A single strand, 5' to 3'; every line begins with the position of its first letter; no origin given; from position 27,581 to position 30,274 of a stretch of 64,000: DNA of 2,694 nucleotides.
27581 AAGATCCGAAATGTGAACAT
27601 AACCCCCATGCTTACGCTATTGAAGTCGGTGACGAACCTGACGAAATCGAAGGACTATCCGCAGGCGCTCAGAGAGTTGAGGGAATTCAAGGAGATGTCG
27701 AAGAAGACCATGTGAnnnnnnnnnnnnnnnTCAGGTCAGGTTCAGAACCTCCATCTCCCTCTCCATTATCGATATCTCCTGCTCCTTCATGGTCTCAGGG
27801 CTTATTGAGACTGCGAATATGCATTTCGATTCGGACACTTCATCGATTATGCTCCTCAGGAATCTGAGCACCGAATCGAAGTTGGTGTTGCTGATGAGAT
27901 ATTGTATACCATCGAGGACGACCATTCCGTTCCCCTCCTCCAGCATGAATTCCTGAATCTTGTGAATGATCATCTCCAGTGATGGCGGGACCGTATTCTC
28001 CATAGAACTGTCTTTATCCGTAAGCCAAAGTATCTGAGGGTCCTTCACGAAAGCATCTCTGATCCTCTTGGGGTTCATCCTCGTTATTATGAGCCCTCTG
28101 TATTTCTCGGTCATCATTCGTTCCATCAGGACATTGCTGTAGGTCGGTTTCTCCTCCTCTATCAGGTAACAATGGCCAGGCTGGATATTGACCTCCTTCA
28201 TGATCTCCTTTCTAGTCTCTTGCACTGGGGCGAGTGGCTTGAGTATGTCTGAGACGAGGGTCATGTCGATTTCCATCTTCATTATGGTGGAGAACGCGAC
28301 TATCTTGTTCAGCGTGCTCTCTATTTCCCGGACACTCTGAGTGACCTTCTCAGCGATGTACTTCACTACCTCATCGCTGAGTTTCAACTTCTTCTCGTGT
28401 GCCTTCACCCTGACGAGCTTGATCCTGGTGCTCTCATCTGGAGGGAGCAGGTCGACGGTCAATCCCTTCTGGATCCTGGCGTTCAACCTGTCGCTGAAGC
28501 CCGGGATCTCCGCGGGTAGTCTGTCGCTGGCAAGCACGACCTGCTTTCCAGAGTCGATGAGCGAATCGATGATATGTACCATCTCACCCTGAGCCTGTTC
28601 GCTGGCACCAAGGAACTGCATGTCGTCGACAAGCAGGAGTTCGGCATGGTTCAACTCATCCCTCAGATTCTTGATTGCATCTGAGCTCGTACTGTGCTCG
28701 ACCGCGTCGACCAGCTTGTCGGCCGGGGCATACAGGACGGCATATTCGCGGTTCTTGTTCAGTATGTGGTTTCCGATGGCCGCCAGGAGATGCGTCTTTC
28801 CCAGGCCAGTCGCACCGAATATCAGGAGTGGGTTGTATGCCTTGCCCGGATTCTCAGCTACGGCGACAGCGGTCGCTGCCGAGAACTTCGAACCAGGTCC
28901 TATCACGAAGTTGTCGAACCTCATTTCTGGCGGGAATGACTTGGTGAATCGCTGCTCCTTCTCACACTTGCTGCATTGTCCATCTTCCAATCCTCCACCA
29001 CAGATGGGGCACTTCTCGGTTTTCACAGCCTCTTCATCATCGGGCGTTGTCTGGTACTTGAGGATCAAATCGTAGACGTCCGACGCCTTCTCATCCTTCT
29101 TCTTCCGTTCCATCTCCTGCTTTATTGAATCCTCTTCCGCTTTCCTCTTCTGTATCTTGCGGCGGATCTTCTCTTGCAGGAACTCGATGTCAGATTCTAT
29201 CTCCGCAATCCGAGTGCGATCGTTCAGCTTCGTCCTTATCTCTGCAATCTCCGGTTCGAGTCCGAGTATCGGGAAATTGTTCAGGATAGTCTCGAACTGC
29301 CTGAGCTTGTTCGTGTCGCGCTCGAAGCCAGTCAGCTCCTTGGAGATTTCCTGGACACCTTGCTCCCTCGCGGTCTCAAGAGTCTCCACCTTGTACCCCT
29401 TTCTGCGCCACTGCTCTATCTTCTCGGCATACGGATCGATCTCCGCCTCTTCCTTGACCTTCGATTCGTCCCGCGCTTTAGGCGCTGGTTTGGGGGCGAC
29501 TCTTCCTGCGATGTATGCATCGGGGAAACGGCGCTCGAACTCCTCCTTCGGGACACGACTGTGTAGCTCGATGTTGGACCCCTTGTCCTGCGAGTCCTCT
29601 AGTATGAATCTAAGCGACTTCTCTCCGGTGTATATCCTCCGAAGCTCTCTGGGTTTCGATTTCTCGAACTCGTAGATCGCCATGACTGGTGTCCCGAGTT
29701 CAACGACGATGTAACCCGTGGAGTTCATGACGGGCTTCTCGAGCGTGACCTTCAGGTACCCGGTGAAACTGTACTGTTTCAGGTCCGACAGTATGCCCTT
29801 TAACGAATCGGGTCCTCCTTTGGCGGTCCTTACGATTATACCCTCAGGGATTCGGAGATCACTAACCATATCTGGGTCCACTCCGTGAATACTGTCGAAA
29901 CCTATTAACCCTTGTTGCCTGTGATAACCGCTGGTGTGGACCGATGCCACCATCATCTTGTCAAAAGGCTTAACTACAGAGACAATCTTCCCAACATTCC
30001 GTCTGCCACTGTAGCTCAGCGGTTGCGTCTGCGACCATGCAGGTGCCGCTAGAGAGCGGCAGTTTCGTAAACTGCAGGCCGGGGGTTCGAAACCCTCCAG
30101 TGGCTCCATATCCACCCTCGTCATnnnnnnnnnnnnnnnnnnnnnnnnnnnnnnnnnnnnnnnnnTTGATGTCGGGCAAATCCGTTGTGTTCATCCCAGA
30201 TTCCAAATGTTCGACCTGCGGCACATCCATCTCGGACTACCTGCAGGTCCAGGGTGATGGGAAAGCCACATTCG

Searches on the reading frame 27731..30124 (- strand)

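Call 83: search_protein_families(library=pfam, proteins=[window:27731-30124:-], max_evalue=0.001)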
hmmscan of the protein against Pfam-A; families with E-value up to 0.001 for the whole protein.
window:27731-30124:- (797 aa): 6 families
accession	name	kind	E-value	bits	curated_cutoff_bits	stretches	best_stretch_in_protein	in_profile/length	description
PF00308.24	Bac_DnaA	-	8.2e-50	169.6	23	1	401-558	5-162/162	Bacterial DnaA ATPAse domain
PF05763.18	DUF835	-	2e-28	99.3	33.1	1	659-791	4-136/136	Protein of unknown function (DUF835)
PF01695.23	IstB_IS21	-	3.2e-08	33.8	24.1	1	433-534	95-193/238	IstB-like ATP binding protein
PF13401.12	AAA_22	-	1.5e-07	32.2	27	0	432-528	7-115/130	AAA domain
PF13173.12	AAA_14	-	1.4e-06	28.8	27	0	431-526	3-88/129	AAA domain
PF22688.2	Hda_lid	-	0.00092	19.6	27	0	566-614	3-51/65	Hda, lid domain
